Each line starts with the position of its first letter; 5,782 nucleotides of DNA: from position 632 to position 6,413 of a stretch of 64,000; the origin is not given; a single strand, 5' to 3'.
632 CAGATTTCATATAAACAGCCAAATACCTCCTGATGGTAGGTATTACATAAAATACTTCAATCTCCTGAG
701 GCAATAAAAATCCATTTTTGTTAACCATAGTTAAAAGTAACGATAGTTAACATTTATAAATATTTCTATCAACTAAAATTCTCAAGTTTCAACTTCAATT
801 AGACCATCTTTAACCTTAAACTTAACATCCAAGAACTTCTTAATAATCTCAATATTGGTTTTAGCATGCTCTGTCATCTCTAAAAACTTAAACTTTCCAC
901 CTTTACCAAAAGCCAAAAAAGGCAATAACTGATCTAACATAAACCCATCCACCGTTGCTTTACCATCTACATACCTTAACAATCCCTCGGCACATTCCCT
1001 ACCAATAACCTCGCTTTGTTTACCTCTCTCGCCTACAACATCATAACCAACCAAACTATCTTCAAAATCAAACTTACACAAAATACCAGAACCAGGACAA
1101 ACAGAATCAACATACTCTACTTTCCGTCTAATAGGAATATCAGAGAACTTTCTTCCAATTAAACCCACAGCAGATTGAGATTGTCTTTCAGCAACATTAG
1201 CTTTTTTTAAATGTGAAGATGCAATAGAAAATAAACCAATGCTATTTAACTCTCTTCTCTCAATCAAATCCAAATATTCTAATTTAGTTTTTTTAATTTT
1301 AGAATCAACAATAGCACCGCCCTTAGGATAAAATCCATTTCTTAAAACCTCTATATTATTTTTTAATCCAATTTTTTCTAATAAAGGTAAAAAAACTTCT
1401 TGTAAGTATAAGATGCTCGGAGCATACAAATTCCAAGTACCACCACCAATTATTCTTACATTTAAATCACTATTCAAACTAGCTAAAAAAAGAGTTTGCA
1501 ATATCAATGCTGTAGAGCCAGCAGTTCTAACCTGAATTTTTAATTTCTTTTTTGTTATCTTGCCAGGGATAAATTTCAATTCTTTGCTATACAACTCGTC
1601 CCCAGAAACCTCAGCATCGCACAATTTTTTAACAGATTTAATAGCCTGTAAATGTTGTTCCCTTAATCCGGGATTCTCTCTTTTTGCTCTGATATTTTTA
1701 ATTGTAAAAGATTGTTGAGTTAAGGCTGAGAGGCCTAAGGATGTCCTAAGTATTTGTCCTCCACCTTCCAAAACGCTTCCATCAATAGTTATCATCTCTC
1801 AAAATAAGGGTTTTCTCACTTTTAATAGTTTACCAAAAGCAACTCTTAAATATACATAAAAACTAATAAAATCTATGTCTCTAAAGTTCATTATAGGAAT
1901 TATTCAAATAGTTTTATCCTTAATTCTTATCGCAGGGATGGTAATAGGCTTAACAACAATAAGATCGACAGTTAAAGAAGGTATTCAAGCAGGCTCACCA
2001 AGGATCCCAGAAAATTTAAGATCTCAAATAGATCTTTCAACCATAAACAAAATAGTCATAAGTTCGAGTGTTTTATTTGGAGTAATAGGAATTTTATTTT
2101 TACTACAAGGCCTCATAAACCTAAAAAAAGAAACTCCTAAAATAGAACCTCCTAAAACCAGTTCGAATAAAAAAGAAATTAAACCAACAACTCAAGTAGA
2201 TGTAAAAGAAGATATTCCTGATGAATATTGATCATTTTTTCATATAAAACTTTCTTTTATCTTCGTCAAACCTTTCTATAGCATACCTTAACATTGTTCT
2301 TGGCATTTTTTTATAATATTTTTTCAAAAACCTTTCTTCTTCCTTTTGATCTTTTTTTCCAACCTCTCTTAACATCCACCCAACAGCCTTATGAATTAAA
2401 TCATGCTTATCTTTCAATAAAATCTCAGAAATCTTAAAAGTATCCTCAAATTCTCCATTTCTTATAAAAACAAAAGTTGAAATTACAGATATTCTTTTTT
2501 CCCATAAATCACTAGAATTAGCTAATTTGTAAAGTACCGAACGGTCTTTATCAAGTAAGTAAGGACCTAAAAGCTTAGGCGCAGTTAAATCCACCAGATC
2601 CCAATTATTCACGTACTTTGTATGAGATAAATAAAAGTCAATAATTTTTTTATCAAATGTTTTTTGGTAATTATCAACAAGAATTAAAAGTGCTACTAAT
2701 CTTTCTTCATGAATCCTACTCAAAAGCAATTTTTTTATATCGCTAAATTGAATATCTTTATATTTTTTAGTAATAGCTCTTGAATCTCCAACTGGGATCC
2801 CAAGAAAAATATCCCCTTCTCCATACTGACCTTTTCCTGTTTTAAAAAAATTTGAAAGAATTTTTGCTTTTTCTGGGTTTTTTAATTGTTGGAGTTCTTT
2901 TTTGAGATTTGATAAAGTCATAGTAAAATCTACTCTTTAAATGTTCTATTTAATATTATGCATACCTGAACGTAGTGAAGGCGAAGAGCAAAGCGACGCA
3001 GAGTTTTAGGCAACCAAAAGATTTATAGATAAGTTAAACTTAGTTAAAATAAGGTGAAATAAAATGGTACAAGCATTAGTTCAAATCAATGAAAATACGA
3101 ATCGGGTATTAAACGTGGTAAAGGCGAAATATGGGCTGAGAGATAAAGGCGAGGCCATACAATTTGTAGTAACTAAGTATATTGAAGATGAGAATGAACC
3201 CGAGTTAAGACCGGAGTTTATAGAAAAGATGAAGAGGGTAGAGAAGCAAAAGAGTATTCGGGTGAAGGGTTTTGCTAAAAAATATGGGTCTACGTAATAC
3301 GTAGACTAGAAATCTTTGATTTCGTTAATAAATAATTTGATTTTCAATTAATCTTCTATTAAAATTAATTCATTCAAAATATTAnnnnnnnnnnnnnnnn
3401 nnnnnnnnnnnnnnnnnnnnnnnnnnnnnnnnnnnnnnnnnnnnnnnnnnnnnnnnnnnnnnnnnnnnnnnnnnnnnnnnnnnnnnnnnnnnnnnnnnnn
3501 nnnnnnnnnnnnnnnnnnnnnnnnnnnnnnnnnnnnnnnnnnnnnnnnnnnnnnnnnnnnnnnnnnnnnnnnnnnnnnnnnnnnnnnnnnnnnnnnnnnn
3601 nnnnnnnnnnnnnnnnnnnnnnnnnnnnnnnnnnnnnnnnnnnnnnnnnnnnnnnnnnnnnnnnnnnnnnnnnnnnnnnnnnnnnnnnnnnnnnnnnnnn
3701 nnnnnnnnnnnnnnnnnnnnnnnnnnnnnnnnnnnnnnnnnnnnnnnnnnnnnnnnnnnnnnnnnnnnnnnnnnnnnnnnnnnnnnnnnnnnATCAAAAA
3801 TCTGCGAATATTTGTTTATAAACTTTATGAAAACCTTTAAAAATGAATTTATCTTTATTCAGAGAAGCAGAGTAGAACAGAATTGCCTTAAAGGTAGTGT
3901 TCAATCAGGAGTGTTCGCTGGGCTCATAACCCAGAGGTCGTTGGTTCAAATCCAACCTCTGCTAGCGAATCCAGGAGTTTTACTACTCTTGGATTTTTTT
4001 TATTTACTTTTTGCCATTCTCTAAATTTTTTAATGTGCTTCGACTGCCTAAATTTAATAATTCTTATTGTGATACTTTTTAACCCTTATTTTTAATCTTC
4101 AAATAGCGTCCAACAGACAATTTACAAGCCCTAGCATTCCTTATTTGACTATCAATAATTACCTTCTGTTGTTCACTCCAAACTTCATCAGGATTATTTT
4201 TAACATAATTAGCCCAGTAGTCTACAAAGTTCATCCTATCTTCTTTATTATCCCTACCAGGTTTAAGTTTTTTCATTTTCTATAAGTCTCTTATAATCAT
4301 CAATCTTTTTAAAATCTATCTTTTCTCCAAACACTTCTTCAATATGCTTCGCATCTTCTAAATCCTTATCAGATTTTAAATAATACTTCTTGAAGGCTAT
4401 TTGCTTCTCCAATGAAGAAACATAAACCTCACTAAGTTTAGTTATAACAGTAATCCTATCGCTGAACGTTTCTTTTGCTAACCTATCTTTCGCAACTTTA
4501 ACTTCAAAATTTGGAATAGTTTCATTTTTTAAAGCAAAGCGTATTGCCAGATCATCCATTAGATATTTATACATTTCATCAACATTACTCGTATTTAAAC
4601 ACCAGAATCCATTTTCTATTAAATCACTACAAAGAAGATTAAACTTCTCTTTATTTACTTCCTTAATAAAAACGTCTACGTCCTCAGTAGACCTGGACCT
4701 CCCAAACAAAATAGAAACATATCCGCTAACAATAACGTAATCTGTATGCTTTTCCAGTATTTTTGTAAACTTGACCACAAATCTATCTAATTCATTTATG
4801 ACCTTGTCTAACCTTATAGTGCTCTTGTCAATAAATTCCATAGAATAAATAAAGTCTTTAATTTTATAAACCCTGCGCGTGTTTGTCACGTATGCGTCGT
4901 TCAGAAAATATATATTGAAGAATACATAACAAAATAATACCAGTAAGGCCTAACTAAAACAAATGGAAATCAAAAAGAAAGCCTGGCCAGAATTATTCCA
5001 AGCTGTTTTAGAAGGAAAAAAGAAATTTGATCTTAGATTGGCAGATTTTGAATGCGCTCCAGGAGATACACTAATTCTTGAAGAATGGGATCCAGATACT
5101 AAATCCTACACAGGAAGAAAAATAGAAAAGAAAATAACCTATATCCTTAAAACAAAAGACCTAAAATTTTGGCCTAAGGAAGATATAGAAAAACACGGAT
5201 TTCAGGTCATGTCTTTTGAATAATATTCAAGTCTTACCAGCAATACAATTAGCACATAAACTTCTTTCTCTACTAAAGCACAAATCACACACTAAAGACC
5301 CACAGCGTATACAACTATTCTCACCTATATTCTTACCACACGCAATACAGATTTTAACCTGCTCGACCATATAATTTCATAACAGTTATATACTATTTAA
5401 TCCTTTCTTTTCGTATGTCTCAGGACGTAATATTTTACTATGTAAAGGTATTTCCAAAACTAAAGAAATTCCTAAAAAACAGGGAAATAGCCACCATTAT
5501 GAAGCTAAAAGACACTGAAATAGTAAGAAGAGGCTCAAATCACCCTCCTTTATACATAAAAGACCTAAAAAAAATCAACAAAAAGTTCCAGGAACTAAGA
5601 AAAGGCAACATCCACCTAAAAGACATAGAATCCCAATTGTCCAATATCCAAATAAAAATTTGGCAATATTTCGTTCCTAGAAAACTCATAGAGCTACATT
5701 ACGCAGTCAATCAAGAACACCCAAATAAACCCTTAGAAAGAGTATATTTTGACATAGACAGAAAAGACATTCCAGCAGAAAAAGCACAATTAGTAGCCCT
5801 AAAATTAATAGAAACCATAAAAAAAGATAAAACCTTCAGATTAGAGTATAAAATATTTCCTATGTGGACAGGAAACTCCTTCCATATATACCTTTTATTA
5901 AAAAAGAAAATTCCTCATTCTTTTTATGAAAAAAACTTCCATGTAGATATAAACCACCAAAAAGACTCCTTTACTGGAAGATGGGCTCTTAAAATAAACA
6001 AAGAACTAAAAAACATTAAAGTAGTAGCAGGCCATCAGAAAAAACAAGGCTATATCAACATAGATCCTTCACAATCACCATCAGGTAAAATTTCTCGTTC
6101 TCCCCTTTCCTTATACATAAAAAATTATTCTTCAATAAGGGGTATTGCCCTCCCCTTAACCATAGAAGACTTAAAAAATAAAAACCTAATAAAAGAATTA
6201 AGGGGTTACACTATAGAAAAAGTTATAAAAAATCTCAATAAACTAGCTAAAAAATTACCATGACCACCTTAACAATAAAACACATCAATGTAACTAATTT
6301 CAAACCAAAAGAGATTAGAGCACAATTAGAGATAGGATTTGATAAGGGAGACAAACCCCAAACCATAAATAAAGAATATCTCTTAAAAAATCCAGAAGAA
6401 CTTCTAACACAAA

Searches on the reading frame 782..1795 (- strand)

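Call 18: search_protein_families(library=pfam, proteins=[window:782-1795:-], max_evalue=0.001)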
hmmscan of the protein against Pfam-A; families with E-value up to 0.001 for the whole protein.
window:782-1795:- (337 aa): 2 families
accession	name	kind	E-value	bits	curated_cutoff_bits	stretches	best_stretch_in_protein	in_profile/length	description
PF01137.26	RTC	-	1.2e-68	231.1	27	1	9-328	2-221/221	RNA 3'-terminal phosphate cyclase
PF05189.18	RTC_insert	-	5.2e-12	46.5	23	1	179-276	2-101/102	RNA 3'-terminal phosphate cyclase (RTC), insert domain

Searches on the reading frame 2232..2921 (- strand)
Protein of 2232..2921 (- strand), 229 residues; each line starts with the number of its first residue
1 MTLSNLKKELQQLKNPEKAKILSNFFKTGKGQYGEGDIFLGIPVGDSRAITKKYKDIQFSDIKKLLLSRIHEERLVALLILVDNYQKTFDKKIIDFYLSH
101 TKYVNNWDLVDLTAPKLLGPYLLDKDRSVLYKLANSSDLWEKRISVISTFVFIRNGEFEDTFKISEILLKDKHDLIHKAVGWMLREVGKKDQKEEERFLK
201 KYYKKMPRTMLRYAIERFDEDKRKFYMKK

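Call 18: search_protein_families(library=pfam, proteins=[window:2232-2921:-], max_evalue=0.001)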
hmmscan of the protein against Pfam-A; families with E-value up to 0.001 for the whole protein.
window:2232-2921:- (229 aa): 1 family
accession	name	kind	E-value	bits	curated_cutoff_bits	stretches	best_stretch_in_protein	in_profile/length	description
PF08713.17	DNA_alkylation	-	3.7e-65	220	21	1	6-218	1-213/213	DNA alkylation repair enzyme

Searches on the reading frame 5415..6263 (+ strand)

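Call 18: search_protein_families(library=pfam, proteins=[window:5415-6263:+], max_evalue=0.001)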
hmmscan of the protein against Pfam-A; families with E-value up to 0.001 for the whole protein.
window:5415-6263:+ (282 aa): 1 family
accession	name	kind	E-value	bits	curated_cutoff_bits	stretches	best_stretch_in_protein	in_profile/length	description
PF21686.3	LigD_Prim-Pol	-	7.7e-07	29.4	27.4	1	3-277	3-250/254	LigD, primase-polymerase domain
